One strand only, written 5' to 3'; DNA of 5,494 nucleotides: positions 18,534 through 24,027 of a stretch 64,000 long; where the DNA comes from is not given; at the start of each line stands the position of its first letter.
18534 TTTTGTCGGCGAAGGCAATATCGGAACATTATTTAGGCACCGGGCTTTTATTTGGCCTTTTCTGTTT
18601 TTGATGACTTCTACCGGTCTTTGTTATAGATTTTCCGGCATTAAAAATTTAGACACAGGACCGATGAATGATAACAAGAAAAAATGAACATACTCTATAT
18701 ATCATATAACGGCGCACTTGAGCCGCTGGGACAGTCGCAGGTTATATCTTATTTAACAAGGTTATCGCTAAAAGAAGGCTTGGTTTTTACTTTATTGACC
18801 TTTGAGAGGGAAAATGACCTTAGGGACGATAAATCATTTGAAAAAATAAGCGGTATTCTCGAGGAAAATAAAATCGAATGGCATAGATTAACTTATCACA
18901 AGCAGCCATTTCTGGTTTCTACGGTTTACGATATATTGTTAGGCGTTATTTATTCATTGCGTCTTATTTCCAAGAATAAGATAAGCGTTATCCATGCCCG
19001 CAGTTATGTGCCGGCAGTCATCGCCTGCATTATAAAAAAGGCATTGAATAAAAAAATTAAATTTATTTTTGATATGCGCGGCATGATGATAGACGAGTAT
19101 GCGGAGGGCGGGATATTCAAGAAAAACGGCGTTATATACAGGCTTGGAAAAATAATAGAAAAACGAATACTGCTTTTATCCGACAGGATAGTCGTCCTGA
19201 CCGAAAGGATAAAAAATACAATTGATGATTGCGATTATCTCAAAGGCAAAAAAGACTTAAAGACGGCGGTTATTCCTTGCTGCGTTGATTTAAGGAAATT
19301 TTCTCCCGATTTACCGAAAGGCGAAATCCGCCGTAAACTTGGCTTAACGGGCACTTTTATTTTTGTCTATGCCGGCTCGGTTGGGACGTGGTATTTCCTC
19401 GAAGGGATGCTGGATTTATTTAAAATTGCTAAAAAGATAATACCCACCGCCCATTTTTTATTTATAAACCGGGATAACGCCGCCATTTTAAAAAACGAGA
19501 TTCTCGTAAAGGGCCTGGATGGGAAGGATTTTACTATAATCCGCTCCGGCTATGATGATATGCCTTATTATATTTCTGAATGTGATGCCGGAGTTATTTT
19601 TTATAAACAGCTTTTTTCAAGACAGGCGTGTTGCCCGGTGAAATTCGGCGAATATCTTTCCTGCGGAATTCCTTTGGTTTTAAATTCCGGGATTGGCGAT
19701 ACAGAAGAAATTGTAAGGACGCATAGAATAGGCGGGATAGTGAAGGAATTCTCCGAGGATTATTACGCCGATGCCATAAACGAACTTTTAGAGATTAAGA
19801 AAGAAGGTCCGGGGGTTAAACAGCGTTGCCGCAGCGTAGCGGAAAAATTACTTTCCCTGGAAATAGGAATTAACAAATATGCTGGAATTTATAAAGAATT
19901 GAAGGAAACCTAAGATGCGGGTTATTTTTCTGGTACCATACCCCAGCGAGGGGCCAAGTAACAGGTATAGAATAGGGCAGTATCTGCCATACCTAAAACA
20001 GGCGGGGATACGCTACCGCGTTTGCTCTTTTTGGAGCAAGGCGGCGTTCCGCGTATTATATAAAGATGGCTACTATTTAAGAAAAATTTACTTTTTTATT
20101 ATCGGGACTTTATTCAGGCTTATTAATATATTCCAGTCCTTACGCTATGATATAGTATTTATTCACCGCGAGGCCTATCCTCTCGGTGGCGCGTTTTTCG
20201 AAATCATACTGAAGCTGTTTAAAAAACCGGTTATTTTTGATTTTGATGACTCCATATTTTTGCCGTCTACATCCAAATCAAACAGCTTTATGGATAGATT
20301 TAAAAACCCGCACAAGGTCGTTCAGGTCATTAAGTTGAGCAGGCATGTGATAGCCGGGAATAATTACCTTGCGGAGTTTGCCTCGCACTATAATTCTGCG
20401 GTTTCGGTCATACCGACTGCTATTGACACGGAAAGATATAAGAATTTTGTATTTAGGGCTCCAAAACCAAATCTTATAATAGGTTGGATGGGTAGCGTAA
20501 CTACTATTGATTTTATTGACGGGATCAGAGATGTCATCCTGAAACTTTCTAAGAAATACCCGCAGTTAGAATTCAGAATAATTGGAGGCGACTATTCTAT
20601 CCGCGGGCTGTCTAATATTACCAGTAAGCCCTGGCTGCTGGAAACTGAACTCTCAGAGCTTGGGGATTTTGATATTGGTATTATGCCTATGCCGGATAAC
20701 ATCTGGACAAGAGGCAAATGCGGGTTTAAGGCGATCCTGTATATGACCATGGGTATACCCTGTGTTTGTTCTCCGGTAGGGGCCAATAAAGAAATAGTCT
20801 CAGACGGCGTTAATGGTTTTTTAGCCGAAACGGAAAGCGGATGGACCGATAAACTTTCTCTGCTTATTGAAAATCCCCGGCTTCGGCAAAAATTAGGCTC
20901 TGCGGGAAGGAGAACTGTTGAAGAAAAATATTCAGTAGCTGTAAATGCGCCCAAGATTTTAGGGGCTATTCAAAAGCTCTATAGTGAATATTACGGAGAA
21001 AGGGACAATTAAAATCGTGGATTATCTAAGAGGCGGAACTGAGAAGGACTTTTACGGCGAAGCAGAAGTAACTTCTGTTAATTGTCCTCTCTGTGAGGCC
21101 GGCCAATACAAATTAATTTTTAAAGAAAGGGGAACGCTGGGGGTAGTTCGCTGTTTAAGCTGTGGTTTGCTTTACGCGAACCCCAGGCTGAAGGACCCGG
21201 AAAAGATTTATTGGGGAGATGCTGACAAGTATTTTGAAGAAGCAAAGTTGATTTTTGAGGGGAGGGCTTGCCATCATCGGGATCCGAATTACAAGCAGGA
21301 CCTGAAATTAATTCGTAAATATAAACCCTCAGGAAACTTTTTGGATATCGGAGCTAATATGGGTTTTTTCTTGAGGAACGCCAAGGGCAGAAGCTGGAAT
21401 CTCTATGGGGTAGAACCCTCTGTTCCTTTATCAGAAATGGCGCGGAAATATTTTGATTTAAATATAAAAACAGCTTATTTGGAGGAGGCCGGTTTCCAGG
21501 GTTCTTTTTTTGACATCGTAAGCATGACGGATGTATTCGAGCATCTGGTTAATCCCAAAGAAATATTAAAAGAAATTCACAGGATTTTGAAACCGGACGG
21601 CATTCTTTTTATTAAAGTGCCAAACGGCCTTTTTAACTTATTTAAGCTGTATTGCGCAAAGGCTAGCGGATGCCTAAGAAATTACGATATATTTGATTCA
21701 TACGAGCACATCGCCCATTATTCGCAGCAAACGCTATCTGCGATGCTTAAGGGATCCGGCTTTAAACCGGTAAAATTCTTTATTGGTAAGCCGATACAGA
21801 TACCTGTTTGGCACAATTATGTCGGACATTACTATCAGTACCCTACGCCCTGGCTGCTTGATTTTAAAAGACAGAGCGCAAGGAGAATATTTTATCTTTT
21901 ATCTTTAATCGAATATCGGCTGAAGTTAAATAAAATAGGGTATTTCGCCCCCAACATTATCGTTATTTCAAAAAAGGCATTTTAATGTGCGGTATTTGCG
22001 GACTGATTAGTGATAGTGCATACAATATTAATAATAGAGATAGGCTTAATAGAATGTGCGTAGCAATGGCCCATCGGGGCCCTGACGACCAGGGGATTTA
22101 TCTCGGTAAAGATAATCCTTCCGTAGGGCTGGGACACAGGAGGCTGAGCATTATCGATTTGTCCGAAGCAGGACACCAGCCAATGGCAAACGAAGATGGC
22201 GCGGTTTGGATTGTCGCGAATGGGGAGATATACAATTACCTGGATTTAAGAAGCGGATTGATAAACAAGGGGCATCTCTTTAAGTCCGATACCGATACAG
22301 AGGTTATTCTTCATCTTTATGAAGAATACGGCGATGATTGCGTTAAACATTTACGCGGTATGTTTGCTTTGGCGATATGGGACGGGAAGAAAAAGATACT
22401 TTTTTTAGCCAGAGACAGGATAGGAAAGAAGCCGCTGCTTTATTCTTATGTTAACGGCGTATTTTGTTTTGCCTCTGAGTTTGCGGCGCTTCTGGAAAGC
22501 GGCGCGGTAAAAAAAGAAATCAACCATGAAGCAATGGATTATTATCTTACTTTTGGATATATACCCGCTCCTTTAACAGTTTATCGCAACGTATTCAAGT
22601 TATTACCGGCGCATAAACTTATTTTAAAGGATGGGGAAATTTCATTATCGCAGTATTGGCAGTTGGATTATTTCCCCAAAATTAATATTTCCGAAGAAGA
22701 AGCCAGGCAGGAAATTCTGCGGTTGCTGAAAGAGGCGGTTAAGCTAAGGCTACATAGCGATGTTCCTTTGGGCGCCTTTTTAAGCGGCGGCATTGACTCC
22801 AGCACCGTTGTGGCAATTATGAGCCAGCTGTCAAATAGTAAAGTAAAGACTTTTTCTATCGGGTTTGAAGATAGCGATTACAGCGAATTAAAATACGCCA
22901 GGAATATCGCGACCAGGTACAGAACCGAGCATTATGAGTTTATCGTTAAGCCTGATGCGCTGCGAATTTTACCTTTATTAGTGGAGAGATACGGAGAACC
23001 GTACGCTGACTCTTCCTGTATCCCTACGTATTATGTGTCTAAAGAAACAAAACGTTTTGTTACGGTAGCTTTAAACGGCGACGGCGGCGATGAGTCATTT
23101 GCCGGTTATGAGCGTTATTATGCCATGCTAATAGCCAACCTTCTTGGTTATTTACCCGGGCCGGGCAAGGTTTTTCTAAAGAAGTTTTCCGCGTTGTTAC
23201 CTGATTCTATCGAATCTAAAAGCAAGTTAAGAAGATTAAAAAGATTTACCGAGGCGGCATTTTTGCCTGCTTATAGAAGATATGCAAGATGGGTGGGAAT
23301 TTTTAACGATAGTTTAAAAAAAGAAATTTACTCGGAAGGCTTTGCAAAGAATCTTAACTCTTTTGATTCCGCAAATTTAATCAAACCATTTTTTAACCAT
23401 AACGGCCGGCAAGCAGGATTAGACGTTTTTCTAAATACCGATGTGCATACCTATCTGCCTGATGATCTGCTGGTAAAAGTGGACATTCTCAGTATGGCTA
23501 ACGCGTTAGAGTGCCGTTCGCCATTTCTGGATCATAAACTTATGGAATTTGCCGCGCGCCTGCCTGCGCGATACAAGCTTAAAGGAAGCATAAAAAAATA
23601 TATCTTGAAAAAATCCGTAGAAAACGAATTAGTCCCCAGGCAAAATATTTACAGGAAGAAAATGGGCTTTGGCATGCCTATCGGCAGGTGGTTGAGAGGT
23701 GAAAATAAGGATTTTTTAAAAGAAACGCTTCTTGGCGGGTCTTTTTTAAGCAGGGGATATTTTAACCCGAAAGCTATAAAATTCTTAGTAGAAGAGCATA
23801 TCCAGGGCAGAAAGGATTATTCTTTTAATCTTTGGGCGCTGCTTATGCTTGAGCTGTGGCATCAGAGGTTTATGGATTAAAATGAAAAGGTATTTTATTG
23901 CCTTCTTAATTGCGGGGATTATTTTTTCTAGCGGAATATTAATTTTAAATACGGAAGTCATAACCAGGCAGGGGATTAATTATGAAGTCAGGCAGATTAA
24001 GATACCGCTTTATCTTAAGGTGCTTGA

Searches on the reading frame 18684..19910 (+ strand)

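Call 12: search_protein_families(library=pfam, proteins=[window:18684-19910:+], max_evalue=0.0001)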
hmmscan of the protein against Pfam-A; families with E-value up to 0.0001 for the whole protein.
window:18684-19910:+ (409 aa): 3 families
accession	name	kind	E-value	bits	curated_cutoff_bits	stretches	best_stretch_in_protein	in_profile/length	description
PF13439.12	Glyco_transf_4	-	1.6e-08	35.2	28.5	1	16-204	3-169/170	Glycosyltransferase Family 4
PF00534.26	Glycos_transf_1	-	2.3e-08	34.2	26.4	1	213-373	3-160/172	Glycosyl transferases group 1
PF13692.12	Glyco_trans_1_4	-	1.4e-06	29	27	1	227-370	4-141/142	Glycosyl transferases group 1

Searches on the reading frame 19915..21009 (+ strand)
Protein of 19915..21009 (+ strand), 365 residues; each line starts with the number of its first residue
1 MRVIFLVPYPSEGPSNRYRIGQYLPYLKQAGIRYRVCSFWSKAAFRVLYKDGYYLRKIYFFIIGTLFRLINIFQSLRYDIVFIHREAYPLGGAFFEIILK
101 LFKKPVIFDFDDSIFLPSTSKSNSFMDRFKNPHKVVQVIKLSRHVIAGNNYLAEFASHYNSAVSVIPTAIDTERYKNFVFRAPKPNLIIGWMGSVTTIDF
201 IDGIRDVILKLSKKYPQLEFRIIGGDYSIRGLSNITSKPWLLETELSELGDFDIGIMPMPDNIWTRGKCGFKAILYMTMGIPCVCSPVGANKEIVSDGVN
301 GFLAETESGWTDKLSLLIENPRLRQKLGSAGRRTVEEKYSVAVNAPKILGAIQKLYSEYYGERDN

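Call 5: search_protein_families(library=pfam, proteins=[window:19915-21009:+], max_evalue=0.001)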
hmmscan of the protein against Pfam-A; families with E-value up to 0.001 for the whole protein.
window:19915-21009:+ (365 aa): 4 families
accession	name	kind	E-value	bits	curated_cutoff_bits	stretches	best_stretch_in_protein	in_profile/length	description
PF13692.12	Glyco_trans_1_4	-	6.7e-11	43.1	27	1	189-320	4-142/142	Glycosyl transferases group 1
PF00534.26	Glycos_transf_1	-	6.6e-09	36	26.4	1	276-333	112-171/172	Glycosyl transferases group 1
PF13439.12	Glyco_transf_4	-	5.6e-07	30.2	28.5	1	26-174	14-170/170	Glycosyltransferase Family 4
PF13524.12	Glyco_trans_1_2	-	0.00026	21.4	25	1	215-349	12-143/144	Glycosyl transferase-like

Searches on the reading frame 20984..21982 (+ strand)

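Call 5: search_protein_families(library=pfam, proteins=[window:20984-21982:+], max_evalue=0.001)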
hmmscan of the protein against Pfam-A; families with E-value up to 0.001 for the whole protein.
window:20984-21982:+ (333 aa): 6 families
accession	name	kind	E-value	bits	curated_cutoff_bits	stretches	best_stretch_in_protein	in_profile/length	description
PF13489.12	Methyltransf_23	-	1.3e-23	84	27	1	97-263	3-162/164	Methyltransferase domain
PF08241.18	Methyltransf_11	-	2e-15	57.6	21.2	1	120-210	1-95/95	Methyltransferase domain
PF08242.18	Methyltransf_12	-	6.7e-11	43.2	30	1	120-208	1-98/98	Methyltransferase domain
PF13649.12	Methyltransf_25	-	1.8e-09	38.6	27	1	120-206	2-97/97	Methyltransferase domain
PF13847.12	Methyltransf_31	-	9.2e-07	29.1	27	1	164-230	61-131/145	Methyltransferase domain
PF20922.3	Anamorsin_N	-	0.00076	19.7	27.1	0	166-212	42-89/163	Anamorsin, N-terminal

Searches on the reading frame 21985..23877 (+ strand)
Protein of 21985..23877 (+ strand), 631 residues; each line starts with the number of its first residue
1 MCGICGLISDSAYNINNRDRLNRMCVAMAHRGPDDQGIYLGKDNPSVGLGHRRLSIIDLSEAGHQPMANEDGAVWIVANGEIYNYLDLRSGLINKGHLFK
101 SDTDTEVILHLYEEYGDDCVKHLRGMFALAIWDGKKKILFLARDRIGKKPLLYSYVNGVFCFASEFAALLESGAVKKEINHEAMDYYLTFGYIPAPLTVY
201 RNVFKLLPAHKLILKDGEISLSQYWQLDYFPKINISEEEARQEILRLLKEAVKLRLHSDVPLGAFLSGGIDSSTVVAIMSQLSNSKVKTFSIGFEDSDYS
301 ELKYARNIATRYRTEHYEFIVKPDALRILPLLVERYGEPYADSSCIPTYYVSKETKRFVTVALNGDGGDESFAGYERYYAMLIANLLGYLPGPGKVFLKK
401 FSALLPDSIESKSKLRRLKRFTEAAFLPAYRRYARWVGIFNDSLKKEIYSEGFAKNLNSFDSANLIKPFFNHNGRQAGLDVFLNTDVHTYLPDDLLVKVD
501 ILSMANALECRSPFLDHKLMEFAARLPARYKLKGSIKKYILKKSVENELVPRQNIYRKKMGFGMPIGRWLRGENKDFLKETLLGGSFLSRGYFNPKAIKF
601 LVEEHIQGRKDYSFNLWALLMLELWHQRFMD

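Call 5: search_protein_families(library=pfam, proteins=[window:21985-23877:+], max_evalue=0.001)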
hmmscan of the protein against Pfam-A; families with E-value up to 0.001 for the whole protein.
window:21985-23877:+ (631 aa): 4 families
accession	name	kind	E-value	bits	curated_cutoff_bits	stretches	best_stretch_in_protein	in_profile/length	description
PF00733.27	Asn_synthase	-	2.3e-98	330.5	21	1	244-627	2-354/354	Asparagine synthase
PF13537.11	GATase_7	-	2.4e-46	157.2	25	1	51-170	1-122/123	Glutamine amidotransferase domain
PF13522.11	GATase_6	-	2.8e-44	150.7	27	1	33-165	1-130/130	Glutamine amidotransferase domain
PF06508.19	QueC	-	0.00026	21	22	1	265-322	5-61/210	Queuosine biosynthesis protein QueC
